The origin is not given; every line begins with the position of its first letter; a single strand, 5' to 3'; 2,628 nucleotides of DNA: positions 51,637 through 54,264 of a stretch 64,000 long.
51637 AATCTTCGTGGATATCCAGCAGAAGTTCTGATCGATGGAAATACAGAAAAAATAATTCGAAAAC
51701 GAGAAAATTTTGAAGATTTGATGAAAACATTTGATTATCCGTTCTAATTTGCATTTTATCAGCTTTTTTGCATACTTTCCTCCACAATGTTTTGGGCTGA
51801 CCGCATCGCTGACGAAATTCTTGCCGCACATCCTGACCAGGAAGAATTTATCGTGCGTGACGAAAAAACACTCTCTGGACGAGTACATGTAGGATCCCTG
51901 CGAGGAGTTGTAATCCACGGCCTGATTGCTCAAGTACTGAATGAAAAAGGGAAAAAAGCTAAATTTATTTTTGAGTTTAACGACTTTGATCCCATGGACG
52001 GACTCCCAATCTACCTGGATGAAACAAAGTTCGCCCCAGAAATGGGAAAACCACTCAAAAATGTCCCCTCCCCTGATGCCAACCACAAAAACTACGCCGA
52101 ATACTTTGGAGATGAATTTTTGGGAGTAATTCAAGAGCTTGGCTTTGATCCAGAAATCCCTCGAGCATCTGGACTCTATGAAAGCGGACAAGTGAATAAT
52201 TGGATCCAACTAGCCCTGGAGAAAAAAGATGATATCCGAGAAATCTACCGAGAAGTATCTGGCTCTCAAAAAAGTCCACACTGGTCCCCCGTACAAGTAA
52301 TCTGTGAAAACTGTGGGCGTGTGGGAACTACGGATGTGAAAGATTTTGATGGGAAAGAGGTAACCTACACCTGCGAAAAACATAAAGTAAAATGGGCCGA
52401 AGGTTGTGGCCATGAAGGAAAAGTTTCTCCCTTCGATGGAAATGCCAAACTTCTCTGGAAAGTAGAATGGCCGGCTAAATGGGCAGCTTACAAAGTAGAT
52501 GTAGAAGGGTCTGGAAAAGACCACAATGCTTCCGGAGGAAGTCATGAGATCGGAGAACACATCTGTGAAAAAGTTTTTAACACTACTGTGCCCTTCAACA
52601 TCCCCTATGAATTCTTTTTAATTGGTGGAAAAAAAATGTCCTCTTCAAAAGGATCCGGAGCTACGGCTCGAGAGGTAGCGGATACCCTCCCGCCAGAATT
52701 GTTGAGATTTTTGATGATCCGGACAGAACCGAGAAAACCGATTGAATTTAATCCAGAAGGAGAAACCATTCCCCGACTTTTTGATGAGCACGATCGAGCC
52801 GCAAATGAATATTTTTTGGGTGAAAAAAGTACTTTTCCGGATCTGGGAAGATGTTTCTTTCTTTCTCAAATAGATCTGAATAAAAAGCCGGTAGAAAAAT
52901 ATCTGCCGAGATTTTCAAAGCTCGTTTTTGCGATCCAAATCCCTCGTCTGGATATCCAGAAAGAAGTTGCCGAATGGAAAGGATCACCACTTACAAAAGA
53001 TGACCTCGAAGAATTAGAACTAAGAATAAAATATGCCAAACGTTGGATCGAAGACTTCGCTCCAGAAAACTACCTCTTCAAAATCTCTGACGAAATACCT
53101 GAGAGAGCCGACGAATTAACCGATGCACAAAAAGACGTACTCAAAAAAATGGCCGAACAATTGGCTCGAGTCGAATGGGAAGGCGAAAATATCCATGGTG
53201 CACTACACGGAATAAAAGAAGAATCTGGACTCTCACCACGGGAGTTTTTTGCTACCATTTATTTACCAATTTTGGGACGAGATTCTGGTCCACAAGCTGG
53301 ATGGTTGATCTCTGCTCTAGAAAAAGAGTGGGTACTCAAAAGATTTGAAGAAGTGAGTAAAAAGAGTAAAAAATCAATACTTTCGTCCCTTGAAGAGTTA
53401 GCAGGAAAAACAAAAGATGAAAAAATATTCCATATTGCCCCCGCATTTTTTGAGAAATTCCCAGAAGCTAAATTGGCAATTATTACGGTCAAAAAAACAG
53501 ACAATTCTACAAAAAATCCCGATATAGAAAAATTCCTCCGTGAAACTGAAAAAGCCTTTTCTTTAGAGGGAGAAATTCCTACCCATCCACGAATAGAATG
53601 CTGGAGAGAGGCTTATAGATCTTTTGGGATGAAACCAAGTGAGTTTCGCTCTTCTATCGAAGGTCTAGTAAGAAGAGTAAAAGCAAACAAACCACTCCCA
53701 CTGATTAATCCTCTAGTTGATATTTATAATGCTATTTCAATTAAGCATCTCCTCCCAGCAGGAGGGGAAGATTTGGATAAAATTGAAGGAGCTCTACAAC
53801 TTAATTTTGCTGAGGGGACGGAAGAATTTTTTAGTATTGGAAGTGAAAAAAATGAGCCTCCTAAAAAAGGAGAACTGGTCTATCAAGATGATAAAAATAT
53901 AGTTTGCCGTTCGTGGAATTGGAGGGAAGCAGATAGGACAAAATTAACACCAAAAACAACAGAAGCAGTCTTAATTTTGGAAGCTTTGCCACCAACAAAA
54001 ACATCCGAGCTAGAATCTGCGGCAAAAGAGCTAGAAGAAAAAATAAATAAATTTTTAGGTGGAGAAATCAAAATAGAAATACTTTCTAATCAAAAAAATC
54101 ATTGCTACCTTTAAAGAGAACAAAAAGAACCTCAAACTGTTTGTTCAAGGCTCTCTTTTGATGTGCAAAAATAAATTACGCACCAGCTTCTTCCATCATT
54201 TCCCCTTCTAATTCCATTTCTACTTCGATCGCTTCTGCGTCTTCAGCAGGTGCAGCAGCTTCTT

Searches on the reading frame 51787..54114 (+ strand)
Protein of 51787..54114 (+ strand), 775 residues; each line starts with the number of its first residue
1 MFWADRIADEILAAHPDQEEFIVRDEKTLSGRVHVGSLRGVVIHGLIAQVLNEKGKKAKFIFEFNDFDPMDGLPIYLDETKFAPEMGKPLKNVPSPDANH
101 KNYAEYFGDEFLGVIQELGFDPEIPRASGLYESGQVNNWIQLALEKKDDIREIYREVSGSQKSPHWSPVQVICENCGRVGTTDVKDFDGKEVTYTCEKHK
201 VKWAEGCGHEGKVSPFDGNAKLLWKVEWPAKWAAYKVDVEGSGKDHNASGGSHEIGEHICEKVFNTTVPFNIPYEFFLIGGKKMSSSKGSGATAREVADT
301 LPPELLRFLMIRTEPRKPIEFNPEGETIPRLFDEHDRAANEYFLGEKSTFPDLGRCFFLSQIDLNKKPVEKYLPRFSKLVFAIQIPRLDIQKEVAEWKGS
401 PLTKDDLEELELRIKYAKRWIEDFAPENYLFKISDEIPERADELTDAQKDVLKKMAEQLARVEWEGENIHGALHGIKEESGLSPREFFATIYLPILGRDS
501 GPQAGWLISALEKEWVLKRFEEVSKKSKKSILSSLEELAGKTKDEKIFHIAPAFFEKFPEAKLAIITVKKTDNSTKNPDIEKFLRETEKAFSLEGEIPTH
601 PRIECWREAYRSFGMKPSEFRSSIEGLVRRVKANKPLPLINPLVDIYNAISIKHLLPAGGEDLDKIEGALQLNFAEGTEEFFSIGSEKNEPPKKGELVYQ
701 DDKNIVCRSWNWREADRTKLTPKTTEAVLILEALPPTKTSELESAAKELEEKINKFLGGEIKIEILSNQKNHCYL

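Call 45: search_protein_families(library=pfam, proteins=[window:51787-54114:+], max_evalue=0.00001)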
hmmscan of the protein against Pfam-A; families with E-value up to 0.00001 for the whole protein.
window:51787-54114:+ (775 aa): 3 families
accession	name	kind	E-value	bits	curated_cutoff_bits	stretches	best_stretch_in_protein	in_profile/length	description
PF01921.24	tRNA-synt_1f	-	3.3e-95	319.5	27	1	2-350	2-347/360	tRNA synthetases class I (K)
PF03483.22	B3_4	-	6.7e-28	97.9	29.3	1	606-740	2-133/174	B3/4 domain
PF19269.4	Anticodon_2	-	8.7e-10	39.6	23.6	1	440-522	56-139/141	Anticodon binding domain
